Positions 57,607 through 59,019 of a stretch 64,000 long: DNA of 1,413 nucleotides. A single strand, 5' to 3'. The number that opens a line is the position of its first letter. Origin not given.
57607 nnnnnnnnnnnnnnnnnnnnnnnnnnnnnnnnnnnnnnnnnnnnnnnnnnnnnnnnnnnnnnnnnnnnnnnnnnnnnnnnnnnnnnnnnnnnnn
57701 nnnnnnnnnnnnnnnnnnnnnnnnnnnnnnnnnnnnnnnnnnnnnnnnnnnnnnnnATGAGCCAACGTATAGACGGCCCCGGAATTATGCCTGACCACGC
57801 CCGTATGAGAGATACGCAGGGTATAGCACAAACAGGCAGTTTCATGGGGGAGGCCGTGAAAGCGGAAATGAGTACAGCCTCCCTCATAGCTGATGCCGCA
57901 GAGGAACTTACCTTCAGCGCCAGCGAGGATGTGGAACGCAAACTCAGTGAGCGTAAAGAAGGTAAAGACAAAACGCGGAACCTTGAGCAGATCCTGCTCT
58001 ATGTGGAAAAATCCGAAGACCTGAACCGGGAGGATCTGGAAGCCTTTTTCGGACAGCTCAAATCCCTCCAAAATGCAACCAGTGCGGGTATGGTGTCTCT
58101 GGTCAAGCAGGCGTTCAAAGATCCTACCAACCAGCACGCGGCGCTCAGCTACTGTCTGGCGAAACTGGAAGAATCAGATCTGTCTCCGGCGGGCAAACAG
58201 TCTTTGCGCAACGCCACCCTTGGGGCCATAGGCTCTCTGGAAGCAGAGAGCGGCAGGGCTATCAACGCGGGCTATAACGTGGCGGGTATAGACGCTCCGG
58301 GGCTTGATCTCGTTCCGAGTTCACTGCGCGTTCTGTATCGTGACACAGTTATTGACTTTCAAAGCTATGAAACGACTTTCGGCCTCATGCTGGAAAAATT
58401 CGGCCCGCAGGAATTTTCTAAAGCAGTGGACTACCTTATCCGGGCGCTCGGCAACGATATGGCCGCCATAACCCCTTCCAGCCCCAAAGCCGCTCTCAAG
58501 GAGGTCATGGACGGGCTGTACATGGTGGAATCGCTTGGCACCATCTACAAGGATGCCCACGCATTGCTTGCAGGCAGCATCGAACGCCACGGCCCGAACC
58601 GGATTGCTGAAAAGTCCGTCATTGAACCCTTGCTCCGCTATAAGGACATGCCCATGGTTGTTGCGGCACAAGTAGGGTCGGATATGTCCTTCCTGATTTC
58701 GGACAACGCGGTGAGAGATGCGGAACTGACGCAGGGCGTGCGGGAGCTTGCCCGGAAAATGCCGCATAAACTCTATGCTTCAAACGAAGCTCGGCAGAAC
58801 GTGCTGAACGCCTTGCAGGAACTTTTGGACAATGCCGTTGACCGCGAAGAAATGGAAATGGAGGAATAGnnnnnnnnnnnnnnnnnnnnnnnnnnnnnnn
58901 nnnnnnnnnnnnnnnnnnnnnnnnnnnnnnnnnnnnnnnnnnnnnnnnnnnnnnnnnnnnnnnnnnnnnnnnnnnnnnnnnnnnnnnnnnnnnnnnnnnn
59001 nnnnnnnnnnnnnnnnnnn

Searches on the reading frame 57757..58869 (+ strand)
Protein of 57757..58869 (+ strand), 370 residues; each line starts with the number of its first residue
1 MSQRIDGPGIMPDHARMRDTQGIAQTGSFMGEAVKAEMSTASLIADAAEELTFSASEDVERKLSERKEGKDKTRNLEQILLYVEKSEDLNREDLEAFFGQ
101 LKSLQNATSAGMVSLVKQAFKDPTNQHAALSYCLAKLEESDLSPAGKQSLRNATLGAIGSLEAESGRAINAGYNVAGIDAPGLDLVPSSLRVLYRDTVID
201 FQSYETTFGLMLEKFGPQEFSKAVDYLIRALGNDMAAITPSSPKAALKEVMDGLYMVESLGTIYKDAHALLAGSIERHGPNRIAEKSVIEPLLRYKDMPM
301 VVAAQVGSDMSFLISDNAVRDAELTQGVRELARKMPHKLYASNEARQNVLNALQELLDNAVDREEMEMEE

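Call 60: search_protein_families(library=pfam, proteins=[window:57757-58869:+], max_evalue=0.001)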
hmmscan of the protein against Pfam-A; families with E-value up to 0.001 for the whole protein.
window:57757-58869:+ (370 aa): 2 families
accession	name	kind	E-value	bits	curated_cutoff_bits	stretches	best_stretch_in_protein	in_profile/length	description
PF07201.16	HrpJ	-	1.8e-16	61.3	25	1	55-215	5-166/166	HrpJ-like domain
PF09059.15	TyeA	-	1.3e-10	41.7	21.1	1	323-365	38-80/81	TyeA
